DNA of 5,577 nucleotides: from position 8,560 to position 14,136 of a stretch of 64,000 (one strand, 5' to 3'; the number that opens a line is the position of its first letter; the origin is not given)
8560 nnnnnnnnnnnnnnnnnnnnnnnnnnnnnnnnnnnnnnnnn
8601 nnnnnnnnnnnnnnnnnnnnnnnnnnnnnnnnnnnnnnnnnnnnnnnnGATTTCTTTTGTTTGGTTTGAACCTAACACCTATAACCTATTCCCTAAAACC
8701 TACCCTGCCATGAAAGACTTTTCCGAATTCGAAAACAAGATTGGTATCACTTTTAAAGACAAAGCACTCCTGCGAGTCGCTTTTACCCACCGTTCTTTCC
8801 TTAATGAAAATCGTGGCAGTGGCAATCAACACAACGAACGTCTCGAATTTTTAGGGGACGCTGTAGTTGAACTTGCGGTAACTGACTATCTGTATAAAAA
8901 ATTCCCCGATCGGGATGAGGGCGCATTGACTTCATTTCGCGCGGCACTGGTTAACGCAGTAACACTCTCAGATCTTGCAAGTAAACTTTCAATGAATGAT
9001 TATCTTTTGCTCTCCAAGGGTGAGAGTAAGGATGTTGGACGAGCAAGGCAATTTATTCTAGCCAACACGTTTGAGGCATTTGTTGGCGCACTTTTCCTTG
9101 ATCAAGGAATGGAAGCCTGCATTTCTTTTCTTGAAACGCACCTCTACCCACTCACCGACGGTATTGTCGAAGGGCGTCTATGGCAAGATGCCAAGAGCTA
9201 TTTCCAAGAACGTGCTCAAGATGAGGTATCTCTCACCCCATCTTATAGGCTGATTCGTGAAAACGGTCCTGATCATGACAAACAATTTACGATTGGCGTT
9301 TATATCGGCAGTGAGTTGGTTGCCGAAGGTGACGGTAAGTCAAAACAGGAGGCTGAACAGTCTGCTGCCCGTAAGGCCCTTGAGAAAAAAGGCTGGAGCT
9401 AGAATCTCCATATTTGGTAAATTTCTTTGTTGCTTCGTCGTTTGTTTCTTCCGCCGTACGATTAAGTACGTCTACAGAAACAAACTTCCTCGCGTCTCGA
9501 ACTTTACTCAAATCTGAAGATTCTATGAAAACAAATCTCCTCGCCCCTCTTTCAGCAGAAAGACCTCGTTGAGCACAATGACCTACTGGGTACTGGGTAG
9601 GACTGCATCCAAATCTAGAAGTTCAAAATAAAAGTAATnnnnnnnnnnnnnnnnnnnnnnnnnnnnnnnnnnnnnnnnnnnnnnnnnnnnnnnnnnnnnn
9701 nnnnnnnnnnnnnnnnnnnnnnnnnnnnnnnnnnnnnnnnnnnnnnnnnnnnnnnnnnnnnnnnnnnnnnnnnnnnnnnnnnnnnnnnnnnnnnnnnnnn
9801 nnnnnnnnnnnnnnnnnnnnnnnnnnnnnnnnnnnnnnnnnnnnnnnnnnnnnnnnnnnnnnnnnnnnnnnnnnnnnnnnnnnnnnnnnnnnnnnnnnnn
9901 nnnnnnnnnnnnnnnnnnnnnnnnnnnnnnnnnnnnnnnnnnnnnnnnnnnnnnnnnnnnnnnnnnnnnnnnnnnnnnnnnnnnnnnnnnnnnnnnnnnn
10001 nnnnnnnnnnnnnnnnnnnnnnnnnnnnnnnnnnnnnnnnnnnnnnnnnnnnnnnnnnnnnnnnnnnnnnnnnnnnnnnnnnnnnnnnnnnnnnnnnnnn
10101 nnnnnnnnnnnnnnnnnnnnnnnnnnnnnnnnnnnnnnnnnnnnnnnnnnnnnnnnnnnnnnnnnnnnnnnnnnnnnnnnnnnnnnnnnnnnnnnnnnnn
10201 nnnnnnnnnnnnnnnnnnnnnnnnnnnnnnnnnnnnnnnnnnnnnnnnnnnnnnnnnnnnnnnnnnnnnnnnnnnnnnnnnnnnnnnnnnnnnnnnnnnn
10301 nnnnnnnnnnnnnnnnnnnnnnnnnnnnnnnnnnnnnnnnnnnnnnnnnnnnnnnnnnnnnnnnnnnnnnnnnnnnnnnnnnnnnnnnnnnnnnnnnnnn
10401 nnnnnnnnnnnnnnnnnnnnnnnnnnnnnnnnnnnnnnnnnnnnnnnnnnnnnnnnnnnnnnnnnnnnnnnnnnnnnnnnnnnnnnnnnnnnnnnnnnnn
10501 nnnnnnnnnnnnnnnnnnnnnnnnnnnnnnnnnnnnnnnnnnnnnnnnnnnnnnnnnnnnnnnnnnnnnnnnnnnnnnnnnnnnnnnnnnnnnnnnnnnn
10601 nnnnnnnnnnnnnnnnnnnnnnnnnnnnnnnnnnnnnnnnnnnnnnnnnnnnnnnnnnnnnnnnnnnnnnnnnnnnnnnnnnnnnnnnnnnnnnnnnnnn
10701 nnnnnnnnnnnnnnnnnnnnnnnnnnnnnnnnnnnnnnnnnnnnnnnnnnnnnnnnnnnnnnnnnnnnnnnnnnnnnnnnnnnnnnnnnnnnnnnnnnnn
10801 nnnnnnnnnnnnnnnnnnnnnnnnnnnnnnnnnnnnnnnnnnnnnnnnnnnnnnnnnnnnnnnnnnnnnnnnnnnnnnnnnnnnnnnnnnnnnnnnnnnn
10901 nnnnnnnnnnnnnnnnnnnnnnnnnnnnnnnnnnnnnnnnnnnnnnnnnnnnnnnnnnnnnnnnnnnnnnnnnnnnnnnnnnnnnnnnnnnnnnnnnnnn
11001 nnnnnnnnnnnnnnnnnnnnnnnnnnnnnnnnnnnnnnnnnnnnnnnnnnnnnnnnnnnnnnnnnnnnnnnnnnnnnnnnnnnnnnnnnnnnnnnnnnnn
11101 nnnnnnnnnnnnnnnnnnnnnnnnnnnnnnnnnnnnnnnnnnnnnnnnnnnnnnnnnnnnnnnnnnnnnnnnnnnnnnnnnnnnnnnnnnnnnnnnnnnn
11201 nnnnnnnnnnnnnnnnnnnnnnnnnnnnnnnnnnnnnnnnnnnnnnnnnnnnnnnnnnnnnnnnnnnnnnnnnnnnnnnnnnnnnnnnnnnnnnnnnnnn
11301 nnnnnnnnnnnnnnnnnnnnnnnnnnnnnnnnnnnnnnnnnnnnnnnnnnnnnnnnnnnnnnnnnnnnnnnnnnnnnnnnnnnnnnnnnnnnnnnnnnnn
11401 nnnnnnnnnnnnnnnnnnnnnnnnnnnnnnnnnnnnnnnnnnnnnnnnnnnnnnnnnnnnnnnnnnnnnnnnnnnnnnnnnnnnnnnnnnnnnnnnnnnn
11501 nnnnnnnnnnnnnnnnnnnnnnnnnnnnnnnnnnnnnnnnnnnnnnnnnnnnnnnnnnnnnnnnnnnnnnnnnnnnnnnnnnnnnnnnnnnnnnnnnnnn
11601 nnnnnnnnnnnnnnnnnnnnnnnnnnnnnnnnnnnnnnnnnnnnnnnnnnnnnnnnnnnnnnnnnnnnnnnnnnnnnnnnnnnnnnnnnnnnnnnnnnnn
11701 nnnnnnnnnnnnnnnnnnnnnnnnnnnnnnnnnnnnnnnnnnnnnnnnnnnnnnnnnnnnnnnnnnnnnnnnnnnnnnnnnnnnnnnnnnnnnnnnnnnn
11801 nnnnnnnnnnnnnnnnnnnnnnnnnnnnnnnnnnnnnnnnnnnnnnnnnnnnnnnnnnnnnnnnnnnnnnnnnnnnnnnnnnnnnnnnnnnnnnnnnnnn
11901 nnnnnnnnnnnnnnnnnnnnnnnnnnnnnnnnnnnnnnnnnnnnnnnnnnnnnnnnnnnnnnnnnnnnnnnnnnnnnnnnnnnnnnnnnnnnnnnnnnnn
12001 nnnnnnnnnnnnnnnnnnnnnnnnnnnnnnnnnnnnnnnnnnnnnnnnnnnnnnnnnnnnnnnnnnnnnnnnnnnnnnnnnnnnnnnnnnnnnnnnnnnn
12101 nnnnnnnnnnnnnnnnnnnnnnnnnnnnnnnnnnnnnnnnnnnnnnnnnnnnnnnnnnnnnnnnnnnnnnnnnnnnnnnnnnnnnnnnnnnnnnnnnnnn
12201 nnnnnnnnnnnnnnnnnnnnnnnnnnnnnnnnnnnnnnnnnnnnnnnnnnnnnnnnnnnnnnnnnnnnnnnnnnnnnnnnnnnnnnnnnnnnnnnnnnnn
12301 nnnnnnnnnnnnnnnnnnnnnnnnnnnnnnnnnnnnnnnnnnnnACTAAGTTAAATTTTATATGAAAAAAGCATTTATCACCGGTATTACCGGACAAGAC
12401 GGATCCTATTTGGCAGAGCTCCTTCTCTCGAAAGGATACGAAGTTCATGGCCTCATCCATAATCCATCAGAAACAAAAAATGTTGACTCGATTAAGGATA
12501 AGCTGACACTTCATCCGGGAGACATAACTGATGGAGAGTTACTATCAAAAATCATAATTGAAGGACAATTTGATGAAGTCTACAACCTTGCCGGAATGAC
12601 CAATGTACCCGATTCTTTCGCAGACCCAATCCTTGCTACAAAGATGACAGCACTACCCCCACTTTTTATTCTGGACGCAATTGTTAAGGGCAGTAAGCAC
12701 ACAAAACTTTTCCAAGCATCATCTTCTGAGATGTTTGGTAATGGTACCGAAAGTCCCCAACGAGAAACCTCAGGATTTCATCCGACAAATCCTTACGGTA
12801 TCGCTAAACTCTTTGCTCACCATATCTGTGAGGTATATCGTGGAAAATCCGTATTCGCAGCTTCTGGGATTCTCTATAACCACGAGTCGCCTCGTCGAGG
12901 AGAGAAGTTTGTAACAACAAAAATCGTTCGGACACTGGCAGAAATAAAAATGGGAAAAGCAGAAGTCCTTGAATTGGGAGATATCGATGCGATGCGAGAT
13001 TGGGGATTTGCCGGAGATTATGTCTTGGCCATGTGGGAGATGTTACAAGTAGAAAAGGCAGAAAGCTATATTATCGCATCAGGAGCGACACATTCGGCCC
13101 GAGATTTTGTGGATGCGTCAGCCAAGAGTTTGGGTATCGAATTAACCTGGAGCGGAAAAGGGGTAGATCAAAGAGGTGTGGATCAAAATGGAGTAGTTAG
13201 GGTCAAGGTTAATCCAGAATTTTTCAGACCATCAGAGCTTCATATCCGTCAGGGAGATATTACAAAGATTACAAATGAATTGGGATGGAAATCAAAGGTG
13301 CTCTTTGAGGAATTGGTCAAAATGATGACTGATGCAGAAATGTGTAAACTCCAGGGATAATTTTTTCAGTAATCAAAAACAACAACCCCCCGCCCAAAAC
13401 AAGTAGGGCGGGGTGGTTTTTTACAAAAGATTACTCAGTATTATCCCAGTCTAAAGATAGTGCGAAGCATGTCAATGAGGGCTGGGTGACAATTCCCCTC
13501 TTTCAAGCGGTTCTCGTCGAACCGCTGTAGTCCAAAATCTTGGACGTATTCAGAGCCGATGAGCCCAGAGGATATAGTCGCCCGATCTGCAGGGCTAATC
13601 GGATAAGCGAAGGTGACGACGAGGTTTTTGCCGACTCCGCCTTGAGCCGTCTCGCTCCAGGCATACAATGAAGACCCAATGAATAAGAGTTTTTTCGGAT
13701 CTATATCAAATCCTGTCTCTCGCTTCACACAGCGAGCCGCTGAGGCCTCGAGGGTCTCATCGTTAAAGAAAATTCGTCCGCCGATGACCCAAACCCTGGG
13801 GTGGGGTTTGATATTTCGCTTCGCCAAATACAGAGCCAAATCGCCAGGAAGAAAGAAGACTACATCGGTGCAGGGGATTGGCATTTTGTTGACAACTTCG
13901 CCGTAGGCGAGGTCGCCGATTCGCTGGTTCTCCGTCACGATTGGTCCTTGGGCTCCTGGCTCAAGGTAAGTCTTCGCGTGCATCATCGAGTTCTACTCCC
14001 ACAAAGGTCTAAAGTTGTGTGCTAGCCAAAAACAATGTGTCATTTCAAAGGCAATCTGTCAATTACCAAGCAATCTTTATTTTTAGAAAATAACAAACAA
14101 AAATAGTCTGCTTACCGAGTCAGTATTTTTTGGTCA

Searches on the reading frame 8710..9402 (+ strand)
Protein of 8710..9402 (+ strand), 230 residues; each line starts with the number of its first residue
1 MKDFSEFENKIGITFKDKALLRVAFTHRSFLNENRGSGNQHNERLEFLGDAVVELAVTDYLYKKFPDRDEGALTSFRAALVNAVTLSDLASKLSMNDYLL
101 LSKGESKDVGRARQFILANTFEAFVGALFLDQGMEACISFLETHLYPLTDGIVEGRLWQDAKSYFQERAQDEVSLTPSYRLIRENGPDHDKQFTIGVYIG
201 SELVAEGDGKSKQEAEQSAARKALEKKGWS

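Call 20: search_protein_families(library=pfam, proteins=[window:8710-9402:+], max_evalue=0.001)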
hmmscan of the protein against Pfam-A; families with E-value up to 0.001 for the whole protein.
window:8710-9402:+ (230 aa): 4 families
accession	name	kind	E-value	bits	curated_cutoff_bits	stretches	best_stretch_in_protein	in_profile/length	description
PF14622.11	Ribonucleas_3_3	-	2e-34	119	35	1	17-145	1-124/128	Ribonuclease-III-like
PF00636.31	Ribonuclease_3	-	6.9e-26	91.4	27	1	43-133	1-102/102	Ribonuclease III domain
PF00035.32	dsrm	-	6.8e-16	59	23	1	162-226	2-65/66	Double-stranded RNA binding motif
PF22935.1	RM44_endonuclase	-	1.9e-09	38.1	27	1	7-128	9-139/139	Large ribosomal subunit protein mL44, endonuclease domain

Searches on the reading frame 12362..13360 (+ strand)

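Call 20: search_protein_families(library=pfam, proteins=[window:12362-13360:+], max_evalue=0.001)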
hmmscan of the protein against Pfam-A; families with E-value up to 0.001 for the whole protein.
window:12362-13360:+ (332 aa): 4 families
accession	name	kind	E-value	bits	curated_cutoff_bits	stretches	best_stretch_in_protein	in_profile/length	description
PF16363.11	GDP_Man_Dehyd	-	2.4e-110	369.5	27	1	5-322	1-332/332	GDP-mannose 4,6 dehydratase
PF01370.27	Epimerase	-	1.7e-52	178.6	20.9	1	5-238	2-239/240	NAD dependent epimerase/dehydratase family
PF04321.23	RmlD_sub_bind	-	3.4e-07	30.1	27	1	4-185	3-161/287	RmlD substrate binding domain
PF05368.20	NmrA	-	0.0008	19.5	27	0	3-65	4-67/298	NmrA-like family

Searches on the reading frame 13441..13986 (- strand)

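Call 20: search_protein_families(library=pfam, proteins=[window:13441-13986:-], max_evalue=0.001)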
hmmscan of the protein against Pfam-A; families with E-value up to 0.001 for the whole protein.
window:13441-13986:- (181 aa): 1 family
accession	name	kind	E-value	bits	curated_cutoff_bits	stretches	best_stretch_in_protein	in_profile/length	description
PF00293.34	NUDIX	-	0.00018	21.9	21.1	1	42-126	8-91/134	NUDIX domain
